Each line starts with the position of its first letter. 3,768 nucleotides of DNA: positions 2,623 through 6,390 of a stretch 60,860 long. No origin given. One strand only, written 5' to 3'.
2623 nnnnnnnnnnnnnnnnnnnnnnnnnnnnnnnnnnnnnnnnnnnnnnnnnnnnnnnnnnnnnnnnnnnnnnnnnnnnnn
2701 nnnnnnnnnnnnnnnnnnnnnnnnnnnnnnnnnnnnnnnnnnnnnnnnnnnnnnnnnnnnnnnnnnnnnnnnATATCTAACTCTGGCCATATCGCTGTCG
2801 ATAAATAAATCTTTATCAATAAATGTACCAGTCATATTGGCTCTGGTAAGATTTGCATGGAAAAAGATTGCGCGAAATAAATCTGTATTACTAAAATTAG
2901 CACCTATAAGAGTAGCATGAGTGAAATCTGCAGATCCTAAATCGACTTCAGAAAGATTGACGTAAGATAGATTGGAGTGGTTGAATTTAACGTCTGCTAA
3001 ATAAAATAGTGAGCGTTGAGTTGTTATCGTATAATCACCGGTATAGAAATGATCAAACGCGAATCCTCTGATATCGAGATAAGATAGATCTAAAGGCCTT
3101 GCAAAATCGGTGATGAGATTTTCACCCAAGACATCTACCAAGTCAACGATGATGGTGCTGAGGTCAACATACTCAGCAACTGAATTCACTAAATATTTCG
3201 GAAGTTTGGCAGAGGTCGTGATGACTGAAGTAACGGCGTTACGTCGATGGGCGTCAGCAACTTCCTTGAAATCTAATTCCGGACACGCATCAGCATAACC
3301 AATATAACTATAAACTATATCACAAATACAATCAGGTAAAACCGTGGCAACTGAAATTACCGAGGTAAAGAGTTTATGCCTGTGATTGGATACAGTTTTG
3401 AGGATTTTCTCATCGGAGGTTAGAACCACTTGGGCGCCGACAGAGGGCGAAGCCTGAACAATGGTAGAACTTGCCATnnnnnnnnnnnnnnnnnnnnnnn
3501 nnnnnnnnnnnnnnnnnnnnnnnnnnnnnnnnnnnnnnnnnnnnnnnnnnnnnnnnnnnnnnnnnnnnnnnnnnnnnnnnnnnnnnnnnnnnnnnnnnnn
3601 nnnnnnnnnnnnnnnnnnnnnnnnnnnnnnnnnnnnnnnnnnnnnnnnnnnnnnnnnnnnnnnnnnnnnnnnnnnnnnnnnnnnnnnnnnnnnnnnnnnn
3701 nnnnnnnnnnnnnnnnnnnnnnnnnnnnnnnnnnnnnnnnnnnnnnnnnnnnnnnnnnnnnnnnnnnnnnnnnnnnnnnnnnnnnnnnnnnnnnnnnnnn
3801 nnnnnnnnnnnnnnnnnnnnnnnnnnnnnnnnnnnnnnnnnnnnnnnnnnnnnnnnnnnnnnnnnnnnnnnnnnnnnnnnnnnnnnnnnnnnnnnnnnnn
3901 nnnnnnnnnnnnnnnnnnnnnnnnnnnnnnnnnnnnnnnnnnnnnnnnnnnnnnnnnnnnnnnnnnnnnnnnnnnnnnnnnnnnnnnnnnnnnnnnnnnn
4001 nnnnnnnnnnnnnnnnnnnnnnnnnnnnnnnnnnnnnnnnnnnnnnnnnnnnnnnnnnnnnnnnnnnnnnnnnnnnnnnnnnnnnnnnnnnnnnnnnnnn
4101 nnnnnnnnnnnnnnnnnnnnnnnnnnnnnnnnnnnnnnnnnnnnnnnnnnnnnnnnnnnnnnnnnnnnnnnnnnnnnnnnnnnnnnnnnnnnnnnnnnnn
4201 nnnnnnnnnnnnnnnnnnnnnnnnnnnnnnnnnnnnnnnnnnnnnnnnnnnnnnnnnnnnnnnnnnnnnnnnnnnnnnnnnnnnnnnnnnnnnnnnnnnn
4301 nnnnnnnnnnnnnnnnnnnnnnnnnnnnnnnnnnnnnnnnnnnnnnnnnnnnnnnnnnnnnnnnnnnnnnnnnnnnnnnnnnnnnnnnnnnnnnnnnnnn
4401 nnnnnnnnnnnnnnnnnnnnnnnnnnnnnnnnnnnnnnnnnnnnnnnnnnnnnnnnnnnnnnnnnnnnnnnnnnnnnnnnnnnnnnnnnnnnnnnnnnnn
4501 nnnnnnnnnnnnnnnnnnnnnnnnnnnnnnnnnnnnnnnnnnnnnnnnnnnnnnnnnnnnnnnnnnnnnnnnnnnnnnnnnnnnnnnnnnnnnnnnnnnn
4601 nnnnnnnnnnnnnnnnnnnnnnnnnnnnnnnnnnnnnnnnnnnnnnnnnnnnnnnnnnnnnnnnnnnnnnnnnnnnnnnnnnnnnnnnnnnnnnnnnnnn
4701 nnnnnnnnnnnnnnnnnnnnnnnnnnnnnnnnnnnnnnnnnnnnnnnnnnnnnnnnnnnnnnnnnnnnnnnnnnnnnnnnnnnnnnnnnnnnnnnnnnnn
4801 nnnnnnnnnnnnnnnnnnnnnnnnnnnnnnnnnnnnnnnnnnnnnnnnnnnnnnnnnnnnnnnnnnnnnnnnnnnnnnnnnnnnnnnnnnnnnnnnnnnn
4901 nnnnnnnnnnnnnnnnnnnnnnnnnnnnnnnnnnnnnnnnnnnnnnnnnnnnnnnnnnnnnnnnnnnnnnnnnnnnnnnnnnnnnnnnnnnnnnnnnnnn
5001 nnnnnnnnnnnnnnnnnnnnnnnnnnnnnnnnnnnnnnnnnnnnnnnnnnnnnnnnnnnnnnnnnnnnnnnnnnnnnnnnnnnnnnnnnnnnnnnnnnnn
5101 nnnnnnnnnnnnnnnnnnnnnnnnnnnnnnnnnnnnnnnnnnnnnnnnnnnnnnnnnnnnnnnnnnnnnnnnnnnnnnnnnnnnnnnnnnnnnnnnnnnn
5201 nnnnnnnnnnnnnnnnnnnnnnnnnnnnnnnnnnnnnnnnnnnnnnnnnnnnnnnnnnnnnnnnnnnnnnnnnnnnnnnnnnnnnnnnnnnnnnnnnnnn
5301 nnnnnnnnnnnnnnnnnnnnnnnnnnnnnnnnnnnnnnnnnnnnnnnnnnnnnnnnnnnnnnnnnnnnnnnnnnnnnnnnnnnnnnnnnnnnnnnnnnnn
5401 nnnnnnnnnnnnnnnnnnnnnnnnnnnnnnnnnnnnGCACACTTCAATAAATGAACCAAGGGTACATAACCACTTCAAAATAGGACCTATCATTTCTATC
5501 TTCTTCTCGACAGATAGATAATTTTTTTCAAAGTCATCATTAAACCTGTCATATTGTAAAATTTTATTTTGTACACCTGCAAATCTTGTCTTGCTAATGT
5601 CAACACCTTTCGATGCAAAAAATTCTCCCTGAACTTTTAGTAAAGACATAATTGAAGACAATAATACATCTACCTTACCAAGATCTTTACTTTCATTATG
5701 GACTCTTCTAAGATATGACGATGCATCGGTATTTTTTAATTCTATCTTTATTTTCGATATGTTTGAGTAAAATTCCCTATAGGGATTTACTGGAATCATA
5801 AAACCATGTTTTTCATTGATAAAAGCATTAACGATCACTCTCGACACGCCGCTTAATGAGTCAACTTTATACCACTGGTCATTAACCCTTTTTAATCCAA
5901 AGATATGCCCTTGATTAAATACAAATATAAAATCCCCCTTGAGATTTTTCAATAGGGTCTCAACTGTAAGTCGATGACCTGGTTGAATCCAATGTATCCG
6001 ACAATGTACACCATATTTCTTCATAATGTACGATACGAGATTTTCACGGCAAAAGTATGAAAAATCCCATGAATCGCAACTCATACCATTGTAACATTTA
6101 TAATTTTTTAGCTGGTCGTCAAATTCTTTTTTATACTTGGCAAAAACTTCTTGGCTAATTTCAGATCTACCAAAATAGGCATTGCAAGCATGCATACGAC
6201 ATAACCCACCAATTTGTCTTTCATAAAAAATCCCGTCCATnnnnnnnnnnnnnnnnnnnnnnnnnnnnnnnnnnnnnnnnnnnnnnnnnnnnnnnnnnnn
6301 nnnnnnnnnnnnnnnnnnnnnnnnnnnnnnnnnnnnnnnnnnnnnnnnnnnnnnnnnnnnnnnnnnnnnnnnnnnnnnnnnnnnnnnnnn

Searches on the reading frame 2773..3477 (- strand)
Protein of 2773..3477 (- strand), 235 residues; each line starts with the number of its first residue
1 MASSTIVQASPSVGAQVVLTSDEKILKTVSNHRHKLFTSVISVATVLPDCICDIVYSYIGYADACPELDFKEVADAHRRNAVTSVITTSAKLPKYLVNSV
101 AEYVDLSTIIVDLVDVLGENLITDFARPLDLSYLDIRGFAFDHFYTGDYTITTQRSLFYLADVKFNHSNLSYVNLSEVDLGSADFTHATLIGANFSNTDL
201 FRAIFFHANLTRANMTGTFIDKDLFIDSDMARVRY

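Call 53: search_protein_families(library=pfam, proteins=[window:2773-3477:-], max_evalue=0.001)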
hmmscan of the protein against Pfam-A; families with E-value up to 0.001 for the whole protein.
window:2773-3477:- (235 aa): 3 families
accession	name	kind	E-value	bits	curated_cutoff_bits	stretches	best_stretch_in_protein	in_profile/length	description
PF00805.28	Pentapeptide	-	7.6e-13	48.2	20.2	2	179-217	2-40/40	Pentapeptide repeats (8 copies)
PF13599.13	Pentapeptide_4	-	1.9e-05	25.1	38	1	161-216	4-59/78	Pentapeptide repeat region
PF13576.12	Pentapeptide_3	-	8.4e-05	23.2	27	0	165-200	6-44/48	Pentapeptide repeats (9 copies)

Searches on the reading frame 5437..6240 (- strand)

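Call 53: search_protein_families(library=pfam, proteins=[window:5437-6240:-], max_evalue=0.001)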
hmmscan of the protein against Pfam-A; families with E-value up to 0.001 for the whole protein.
window:5437-6240:- (268 aa): 1 family
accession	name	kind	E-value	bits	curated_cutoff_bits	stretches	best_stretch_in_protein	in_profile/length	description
PF02099.23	Josephin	-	0.00064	20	26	0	12-137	4-135/157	Josephin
